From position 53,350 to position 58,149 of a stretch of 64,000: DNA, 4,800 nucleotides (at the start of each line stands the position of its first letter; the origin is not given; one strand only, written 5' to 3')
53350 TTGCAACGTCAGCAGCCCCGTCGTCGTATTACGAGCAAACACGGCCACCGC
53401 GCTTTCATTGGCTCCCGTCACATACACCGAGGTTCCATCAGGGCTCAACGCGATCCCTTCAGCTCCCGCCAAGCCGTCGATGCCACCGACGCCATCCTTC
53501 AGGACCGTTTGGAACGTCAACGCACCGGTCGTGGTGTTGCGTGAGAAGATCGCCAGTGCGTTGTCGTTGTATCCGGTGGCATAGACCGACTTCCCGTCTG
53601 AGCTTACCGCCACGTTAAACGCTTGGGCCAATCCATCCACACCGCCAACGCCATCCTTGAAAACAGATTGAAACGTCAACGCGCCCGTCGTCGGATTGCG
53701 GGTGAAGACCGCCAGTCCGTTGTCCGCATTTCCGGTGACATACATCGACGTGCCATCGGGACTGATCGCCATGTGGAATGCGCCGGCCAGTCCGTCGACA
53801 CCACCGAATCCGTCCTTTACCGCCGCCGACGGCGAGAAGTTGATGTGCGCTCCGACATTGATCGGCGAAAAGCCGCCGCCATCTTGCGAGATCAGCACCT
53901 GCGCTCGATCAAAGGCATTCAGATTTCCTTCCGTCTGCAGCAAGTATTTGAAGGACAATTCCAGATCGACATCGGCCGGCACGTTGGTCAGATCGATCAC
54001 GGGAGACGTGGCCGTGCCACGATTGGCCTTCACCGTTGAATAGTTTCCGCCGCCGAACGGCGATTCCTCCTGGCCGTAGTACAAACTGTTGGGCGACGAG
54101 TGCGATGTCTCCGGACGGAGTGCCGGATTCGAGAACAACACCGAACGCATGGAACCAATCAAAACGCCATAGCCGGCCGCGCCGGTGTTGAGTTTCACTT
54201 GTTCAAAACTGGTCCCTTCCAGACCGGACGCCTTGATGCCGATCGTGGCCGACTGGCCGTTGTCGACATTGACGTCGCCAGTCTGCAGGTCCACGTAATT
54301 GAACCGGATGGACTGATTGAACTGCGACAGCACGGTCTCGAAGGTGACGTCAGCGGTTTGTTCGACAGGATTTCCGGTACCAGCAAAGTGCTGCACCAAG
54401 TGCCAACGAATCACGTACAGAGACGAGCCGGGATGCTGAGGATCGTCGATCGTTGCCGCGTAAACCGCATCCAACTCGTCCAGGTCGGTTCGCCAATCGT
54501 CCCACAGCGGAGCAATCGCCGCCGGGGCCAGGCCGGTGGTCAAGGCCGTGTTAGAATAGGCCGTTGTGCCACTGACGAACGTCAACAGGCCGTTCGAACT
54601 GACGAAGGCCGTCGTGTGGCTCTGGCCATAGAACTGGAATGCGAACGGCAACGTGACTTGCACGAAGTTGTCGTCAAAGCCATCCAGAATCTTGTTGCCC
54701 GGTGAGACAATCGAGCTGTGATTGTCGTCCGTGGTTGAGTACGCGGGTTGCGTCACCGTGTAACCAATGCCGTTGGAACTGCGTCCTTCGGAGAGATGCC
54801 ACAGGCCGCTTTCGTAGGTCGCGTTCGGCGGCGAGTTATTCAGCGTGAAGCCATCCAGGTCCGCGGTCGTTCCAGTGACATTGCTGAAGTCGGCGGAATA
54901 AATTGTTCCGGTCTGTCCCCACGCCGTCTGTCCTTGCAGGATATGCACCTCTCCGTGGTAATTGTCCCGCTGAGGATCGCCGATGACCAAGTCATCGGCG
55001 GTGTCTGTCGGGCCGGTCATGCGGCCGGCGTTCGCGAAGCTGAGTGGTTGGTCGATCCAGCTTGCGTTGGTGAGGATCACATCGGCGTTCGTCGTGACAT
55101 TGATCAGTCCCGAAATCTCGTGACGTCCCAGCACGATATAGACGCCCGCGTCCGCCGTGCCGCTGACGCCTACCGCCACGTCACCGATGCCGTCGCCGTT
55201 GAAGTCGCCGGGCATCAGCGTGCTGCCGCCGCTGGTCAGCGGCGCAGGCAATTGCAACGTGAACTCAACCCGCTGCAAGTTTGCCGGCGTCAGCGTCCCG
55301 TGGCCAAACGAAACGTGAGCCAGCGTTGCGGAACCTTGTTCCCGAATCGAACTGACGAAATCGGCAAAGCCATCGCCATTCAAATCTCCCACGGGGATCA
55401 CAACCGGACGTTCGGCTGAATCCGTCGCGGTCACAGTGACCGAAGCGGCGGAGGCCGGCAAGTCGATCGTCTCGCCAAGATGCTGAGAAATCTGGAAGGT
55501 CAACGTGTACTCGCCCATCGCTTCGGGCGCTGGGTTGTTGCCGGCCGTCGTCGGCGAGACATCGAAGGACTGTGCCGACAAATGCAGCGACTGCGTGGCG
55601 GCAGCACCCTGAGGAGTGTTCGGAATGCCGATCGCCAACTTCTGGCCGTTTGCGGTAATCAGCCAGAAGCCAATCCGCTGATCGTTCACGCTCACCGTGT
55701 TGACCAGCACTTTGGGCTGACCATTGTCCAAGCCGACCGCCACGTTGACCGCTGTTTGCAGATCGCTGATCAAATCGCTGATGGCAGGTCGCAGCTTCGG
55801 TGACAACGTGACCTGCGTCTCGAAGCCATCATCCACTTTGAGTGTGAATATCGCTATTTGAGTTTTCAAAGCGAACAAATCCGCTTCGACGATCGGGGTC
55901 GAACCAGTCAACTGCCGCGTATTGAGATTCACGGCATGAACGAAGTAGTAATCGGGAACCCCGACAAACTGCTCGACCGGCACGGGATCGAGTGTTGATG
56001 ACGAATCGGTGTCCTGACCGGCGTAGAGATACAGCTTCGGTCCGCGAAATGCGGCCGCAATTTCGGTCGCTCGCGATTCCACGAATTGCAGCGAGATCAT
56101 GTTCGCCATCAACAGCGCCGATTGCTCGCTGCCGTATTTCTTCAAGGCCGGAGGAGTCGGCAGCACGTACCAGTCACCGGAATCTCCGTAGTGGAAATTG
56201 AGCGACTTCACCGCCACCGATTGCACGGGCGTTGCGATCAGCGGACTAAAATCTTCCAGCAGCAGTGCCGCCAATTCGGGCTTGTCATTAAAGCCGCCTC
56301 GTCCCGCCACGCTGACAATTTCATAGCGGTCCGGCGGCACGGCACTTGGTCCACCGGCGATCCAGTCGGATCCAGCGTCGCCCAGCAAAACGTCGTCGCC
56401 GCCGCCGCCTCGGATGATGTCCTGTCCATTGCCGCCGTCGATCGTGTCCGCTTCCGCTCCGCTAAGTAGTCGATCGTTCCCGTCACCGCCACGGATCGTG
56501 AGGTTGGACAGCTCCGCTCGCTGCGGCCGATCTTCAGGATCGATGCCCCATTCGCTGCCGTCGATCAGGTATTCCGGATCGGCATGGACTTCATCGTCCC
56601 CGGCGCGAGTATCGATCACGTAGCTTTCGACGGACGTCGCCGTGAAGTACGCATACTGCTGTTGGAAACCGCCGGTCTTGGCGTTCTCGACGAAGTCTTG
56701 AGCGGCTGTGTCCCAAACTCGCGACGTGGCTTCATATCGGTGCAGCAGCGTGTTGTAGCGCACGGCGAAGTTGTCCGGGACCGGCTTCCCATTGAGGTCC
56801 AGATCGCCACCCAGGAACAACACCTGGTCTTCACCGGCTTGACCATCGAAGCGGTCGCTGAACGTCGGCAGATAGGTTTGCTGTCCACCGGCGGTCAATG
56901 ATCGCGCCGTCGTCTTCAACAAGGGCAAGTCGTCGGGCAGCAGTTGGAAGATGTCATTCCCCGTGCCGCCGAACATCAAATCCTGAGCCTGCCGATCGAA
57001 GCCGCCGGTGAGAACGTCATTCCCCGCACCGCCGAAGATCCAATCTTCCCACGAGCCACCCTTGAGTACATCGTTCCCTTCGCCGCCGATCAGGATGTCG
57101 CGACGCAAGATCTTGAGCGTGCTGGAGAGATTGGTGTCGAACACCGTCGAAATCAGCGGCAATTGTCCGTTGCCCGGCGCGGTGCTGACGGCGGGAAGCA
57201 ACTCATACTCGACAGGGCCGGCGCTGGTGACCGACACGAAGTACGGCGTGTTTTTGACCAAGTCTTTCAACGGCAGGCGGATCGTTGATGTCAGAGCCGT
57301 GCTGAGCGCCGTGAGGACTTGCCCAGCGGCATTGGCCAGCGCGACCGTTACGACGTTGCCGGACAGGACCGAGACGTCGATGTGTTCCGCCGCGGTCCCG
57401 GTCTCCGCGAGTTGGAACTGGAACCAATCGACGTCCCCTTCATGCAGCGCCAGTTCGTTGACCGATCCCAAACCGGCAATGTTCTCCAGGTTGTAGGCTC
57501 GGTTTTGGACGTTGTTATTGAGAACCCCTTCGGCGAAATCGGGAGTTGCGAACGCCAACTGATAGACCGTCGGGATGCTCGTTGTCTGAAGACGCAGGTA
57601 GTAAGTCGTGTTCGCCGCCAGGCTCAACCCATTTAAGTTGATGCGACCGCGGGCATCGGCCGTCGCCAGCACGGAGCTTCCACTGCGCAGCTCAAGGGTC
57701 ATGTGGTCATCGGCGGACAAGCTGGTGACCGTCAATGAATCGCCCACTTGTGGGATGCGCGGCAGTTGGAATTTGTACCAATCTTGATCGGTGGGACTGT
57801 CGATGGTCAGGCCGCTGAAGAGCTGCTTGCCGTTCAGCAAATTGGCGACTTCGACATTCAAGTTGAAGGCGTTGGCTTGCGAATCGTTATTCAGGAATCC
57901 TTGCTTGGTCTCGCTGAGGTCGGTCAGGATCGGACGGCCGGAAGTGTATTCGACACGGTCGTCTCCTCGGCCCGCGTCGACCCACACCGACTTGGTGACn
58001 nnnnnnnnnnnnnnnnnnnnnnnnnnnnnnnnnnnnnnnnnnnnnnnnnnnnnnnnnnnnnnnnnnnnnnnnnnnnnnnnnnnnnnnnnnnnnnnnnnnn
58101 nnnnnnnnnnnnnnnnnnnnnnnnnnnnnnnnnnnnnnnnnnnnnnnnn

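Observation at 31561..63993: Uninterrupted ORF of at least 10,810 codons (32.4 kb), still open at the window edge: a mega-protein mixing bacterial RTX with eukaryote-like adhesion modules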

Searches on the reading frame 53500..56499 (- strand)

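Call 5: search_protein_families(library=pfam, proteins=[window:53500-56499:-], max_evalue=0.01)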
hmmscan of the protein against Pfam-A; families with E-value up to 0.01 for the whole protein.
window:53500-56499:- (1000 aa): 4 families
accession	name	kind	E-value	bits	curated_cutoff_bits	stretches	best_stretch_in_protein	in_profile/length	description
PF10282.15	Lactonase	-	1.4e-08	34.8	21.7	1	905-997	191-283/344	Lactonase, 7-bladed beta-propeller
PF00353.25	HemolysinCabind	-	2.7e-06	27.7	23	2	1-29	8-36/36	RTX calcium-binding nonapeptide repeat (4 copies)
PF01839.29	FG-GAP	-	3.2e-05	24.1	22.1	1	425-452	2-32/37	FG-GAP repeat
PF13517.12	FG-GAP_3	-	5.8e-05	24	26.9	1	372-443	1-61/61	FG-GAP-like repeat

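Call 19: search_protein_families(library=ncbifam, proteins=[window:53500-56499:-], max_evalue=0.01)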
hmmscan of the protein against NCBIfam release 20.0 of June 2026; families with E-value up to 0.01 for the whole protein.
window:53500-56499:- (1000 aa): 3 families
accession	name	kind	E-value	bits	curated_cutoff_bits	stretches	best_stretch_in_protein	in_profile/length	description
NF033943.0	RTX_toxin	subfamily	1.3e-06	26.9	1000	1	1-51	698-748/930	RTX family hemolysin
NF046115.1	Ca_rpt_SMc04171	equivalog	1.7e-06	27.5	625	1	2-53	289-340/574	SMc04171 family calcium-binding repeat protein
NF033203.1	entero_EhxA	exception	0.00082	17.6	2000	1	4-50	734-780/997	enterohemolysin EhxA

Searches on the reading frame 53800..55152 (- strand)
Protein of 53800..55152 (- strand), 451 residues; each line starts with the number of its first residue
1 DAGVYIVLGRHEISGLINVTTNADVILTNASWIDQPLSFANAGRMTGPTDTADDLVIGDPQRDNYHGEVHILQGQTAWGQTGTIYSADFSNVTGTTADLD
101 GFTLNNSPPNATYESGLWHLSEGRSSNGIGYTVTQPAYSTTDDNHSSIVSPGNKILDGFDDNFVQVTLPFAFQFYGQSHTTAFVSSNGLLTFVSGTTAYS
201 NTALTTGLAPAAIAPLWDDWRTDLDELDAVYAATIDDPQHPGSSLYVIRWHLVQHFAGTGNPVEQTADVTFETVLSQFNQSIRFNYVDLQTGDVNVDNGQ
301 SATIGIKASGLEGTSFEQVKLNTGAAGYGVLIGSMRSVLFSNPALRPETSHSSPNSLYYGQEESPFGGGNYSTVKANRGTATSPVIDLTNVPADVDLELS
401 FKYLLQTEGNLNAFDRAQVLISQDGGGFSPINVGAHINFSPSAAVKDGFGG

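Call 28: search_protein_families(library=pfam, proteins=[window:53800-55152:-], max_evalue=1)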
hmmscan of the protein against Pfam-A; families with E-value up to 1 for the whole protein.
window:53800-55152:- (451 aa): 0 families

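Call 74: search_solved_structures(query=window:53800-55152:-, max_evalue=1)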
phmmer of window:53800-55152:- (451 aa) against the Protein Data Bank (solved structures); distinct sequences matched with E-value up to 1: 0.

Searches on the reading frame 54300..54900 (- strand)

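Call 89: search_protein_families(library=pfam, proteins=[window:54300-54900:-], max_evalue=1)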
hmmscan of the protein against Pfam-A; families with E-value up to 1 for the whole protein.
window:54300-54900:- (200 aa): 1 family
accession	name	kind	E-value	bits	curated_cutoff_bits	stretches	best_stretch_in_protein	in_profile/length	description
PF06119.19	NIDO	-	0.00047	20.7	25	1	97-154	2-56/186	Nidogen-like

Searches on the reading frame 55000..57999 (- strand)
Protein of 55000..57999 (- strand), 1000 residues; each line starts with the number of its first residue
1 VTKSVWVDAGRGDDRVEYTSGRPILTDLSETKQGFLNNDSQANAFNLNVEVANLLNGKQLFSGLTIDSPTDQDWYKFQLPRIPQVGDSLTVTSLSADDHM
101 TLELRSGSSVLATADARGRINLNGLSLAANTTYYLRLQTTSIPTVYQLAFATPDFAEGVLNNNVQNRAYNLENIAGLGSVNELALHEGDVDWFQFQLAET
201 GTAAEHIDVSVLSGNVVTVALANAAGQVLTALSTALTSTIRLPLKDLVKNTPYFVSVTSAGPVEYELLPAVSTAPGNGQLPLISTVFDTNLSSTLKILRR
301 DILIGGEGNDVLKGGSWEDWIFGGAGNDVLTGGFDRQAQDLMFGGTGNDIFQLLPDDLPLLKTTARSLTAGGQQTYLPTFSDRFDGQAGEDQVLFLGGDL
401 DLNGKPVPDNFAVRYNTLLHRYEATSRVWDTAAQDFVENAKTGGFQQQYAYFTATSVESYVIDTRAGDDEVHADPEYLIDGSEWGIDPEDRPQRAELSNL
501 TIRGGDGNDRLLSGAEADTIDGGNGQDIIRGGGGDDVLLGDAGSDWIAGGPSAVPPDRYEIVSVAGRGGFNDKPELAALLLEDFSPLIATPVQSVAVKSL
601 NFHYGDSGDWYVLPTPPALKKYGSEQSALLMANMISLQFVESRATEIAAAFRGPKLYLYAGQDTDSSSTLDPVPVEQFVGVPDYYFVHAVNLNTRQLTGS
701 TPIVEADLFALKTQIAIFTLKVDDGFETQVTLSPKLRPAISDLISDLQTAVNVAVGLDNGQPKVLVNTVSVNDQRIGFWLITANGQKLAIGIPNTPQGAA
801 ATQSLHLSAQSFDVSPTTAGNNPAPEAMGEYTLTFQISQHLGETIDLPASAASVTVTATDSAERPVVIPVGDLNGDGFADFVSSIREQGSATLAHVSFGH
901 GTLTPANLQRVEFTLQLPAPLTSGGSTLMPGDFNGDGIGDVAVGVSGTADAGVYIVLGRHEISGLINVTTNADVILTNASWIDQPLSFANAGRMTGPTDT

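Call 4: search_protein_families(library=pfam, proteins=[window:55000-57999:-], max_evalue=0.01)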
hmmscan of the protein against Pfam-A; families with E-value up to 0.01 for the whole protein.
window:55000-57999:- (1000 aa): 4 families
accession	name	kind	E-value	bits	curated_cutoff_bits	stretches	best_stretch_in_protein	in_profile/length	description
PF00353.25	HemolysinCabind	-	1.3e-15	57.4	23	3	304-334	1-31/36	RTX calcium-binding nonapeptide repeat (4 copies)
PF01839.29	FG-GAP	-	7.3e-08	32.6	22.1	1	925-952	2-32/37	FG-GAP repeat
PF13517.12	FG-GAP_3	-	1.5e-05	26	26.9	1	872-943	1-61/61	FG-GAP-like repeat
PF04151.21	PPC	-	0.0046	18.2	25.9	0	71-138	1-69/70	Bacterial pre-peptidase C-terminal domain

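Call 17: search_protein_families(library=ncbifam, proteins=[window:55000-57999:-], max_evalue=0.01)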
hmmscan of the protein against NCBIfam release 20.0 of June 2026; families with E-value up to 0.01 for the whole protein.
window:55000-57999:- (1000 aa): 7 families
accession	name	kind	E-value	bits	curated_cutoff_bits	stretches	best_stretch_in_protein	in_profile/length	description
NF033943.0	RTX_toxin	subfamily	1.9e-12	46.2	1000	2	501-551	698-748/930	RTX family hemolysin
NF046115.1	Ca_rpt_SMc04171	equivalog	4.5e-12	45.9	625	2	475-553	284-340/574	SMc04171 family calcium-binding repeat protein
NF035945.1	Zn_serralysin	subfamily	3.6e-11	42.9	500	1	304-351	323-367/462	serralysin family metalloprotease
NF053766.1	ZapA_metallo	exception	5.7e-09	35.5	940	2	303-351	333-387/483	ZapA family metalloprotease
NF033203.1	entero_EhxA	exception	4.2e-08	31.8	2000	2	502-550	732-825/997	enterohemolysin EhxA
NF050046.1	PueAB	exception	1.3e-06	27.2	670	1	303-353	372-419/616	polyurethane esterase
NF052454.1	BtaGlycanEglC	equivalog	4.7e-06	25.8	700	1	507-545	108-148/459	endo-1,3-1,4-beta-glycanase EglC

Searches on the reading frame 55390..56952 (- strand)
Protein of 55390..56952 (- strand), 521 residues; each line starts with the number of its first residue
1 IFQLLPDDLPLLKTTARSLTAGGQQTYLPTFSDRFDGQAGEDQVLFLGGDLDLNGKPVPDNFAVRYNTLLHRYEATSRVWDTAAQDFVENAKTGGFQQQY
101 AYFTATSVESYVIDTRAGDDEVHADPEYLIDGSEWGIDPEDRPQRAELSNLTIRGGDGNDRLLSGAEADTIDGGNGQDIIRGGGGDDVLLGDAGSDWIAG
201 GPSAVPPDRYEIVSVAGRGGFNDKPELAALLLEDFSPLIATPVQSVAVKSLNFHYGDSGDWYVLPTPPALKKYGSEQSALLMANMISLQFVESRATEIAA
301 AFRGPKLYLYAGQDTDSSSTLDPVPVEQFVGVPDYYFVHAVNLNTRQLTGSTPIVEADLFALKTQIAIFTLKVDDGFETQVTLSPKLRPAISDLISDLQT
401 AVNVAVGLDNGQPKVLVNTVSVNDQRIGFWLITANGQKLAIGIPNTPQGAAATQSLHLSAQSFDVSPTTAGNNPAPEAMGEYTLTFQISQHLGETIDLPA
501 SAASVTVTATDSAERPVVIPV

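Call 28: search_protein_families(library=pfam, proteins=[window:55390-56952:-], max_evalue=1)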
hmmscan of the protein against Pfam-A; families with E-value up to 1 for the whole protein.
window:55390-56952:- (521 aa): 1 family
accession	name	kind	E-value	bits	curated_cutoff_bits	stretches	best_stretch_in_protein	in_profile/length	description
PF00353.25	HemolysinCabind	-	2.9e-08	34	23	2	152-180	8-36/36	RTX calcium-binding nonapeptide repeat (4 copies)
